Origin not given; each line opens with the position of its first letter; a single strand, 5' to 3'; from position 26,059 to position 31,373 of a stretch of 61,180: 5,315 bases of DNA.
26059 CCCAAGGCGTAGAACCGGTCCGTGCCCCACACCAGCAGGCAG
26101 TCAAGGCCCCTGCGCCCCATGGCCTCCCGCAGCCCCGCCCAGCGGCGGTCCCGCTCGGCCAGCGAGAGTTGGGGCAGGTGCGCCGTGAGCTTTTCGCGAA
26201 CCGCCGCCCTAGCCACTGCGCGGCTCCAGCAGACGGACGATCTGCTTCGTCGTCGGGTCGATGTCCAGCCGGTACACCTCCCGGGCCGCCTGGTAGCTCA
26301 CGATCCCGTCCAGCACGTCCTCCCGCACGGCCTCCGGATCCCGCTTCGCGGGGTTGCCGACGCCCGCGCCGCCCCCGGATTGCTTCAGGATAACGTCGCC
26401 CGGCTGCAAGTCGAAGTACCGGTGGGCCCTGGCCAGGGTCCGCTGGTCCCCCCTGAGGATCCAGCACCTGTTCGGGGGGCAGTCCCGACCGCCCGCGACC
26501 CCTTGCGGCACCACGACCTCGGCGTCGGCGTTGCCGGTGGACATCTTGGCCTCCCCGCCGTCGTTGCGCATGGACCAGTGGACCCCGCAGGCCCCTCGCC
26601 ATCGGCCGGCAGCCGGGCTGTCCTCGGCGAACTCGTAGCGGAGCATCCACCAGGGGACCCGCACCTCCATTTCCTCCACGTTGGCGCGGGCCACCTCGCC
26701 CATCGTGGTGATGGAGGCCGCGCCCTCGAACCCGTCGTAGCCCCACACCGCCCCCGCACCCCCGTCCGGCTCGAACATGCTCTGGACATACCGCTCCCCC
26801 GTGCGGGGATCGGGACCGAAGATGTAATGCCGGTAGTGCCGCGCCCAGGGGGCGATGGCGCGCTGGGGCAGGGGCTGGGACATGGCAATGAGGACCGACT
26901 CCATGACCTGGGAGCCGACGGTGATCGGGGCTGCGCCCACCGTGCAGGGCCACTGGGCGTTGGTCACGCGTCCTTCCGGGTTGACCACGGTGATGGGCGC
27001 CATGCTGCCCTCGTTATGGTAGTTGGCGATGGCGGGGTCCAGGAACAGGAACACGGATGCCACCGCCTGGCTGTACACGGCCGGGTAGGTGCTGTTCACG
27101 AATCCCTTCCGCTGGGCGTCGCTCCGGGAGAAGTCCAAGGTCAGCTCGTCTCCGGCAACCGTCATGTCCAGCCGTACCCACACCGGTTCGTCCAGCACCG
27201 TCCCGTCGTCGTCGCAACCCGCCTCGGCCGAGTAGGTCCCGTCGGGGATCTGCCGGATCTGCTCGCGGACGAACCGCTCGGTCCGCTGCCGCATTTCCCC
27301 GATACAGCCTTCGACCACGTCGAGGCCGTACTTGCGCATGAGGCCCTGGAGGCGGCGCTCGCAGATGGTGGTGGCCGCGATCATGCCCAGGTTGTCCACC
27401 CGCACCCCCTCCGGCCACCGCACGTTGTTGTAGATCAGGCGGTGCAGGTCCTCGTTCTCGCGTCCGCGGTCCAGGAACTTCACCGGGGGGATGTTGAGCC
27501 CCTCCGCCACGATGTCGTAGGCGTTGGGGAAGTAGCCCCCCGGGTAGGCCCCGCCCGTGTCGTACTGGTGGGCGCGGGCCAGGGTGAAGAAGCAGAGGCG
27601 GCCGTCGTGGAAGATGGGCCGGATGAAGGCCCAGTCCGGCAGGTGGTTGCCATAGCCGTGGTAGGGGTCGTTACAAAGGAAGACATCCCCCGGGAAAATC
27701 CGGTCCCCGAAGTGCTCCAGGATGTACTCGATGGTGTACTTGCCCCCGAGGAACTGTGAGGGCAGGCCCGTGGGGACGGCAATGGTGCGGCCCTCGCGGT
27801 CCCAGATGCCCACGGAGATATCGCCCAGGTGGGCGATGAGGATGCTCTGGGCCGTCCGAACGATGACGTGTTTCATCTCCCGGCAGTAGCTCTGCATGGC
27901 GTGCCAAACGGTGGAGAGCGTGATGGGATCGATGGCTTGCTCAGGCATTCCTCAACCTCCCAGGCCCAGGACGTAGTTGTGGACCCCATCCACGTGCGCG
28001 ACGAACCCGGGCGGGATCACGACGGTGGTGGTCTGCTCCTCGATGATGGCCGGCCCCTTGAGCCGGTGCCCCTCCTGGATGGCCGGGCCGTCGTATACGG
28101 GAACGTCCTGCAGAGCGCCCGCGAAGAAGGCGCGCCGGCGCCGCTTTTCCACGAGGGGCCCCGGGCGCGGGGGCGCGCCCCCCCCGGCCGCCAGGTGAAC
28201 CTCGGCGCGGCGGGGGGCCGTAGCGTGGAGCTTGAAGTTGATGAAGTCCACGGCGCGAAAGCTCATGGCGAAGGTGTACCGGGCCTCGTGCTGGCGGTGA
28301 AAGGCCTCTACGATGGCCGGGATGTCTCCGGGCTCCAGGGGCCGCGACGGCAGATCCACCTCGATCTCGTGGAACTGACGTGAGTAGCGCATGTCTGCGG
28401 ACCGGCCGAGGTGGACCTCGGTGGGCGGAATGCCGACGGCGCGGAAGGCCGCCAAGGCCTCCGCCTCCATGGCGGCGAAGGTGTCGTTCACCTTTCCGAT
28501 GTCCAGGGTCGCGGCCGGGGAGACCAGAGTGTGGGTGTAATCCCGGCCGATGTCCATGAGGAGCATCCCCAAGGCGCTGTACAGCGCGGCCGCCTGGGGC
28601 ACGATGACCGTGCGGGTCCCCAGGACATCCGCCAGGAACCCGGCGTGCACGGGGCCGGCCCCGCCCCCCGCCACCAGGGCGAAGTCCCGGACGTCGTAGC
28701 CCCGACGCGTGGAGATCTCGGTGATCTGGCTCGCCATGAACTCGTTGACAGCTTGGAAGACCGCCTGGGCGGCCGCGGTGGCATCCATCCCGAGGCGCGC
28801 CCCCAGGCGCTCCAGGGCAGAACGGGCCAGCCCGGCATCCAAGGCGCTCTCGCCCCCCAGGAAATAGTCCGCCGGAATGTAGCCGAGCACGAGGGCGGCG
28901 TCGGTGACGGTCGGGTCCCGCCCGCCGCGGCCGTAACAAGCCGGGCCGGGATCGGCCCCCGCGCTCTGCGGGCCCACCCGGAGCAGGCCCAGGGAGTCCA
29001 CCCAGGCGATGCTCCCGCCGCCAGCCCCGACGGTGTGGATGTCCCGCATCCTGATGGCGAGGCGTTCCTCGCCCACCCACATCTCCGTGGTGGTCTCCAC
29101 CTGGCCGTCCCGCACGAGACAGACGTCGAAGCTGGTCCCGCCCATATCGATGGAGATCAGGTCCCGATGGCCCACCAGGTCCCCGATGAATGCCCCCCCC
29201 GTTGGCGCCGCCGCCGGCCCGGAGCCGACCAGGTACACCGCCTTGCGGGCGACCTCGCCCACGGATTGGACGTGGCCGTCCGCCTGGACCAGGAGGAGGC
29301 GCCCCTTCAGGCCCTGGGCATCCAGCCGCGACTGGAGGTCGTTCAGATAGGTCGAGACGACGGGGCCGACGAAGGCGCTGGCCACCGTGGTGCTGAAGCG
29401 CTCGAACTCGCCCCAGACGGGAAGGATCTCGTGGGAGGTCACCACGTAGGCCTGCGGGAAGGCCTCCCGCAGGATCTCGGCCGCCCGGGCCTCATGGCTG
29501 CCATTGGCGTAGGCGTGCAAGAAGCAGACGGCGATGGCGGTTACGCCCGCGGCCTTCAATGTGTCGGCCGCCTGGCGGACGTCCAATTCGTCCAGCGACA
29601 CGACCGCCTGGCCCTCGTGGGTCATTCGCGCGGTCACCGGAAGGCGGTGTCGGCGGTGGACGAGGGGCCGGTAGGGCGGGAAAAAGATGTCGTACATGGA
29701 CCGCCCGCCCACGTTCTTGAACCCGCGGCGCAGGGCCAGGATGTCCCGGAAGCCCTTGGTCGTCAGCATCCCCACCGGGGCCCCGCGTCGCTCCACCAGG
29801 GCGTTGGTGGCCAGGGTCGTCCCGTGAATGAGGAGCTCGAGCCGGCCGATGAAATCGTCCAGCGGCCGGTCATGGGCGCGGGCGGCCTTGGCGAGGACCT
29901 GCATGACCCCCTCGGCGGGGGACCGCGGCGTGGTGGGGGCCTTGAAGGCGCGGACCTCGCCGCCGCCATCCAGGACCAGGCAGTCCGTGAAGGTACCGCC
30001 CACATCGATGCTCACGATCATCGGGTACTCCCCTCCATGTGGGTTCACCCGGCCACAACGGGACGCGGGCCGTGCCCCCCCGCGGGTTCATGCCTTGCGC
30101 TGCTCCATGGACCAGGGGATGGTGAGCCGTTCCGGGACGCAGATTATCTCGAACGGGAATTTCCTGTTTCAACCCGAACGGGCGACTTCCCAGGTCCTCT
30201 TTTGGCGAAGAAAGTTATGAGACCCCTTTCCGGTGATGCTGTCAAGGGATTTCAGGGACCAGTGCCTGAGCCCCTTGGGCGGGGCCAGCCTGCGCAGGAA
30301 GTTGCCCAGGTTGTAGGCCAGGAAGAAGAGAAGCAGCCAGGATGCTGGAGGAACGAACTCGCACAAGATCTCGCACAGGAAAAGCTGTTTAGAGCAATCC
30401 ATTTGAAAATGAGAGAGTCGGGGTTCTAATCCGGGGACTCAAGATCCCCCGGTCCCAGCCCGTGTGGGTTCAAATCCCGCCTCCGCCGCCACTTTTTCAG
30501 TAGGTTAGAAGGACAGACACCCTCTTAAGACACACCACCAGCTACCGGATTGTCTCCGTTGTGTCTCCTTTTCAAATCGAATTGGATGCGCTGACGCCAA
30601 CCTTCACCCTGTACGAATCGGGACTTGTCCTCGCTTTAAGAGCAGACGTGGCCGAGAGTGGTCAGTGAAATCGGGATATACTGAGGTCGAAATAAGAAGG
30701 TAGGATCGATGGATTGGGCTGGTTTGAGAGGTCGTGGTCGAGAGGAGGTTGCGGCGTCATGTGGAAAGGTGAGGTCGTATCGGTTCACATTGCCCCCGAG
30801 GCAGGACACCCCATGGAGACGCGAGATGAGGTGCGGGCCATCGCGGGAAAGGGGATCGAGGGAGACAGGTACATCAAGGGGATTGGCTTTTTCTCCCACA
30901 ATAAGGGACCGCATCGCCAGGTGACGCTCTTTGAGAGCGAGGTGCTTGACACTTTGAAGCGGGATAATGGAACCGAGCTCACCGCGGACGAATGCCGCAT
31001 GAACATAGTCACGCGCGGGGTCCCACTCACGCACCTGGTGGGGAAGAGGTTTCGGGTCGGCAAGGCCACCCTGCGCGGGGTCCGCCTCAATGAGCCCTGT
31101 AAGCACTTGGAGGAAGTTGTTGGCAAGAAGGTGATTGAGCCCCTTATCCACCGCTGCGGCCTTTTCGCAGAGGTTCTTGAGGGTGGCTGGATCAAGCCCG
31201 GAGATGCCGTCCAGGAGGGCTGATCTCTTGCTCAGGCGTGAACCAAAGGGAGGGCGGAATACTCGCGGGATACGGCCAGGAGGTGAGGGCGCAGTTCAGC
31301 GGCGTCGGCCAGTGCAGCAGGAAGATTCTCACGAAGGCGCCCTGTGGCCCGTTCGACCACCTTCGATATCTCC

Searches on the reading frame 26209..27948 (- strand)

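Call 34: search_protein_families(library=pfam, max_evalue=0.00001, proteins=[window:26209-27948:-])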
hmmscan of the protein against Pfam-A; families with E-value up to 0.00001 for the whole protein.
window:26209-27948:- (579 aa): 1 family
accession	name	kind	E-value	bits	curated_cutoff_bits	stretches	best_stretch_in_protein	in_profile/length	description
PF02538.19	Hydantoinase_B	-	1.6e-133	446.3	26.8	1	7-533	1-519/519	Hydantoinase B/oxoprolinase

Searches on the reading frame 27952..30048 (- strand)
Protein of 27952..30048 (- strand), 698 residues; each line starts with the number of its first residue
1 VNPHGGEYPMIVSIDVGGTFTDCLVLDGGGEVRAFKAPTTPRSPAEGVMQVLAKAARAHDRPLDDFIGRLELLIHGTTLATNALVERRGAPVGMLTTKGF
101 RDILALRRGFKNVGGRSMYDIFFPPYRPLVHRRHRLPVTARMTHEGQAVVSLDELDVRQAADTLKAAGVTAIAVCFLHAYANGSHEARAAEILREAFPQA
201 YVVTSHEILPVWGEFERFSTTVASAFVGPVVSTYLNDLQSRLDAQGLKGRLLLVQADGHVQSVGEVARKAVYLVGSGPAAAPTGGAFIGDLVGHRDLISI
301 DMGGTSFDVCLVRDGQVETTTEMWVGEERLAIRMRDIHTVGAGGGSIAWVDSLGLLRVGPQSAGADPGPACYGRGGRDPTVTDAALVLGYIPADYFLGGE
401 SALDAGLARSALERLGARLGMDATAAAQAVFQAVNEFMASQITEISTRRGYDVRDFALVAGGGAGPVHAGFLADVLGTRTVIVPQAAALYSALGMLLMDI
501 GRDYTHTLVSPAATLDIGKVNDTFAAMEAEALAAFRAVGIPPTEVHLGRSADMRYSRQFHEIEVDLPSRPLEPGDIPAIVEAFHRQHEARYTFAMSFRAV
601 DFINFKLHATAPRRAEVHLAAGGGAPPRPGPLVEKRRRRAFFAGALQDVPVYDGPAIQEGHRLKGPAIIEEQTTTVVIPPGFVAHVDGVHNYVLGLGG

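Call 34: search_protein_families(library=pfam, max_evalue=0.00001, proteins=[window:27952-30048:-])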
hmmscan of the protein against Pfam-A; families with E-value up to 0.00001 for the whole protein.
window:27952-30048:- (698 aa): 3 families
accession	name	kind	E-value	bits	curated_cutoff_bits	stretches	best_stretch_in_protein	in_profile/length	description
PF01968.24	Hydantoinase_A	-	3.4e-83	279.7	22.9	1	217-500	1-287/291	Hydantoinase/oxoprolinase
PF05378.19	Hydant_A_N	-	3.1e-51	174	25.2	1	12-196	2-175/176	Hydantoinase/oxoprolinase N-terminal region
PF19278.4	Hydant_A_C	-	1.2e-16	61.1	21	1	519-688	13-184/193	Hydantoinase/oxoprolinase C-terminal domain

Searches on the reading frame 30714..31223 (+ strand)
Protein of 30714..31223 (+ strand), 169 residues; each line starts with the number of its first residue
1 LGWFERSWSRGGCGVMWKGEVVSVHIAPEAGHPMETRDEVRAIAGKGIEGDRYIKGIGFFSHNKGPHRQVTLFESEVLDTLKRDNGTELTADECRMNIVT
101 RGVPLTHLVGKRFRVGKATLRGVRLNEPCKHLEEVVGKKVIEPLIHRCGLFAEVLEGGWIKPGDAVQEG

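Call 34: search_protein_families(library=pfam, max_evalue=0.00001, proteins=[window:30714-31223:+])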
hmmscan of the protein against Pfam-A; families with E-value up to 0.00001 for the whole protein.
window:30714-31223:+ (169 aa): 1 family
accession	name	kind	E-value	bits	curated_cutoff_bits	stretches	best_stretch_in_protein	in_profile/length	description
PF03473.23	MOSC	-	3.3e-14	53.4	22.7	1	62-167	4-120/120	MOSC domain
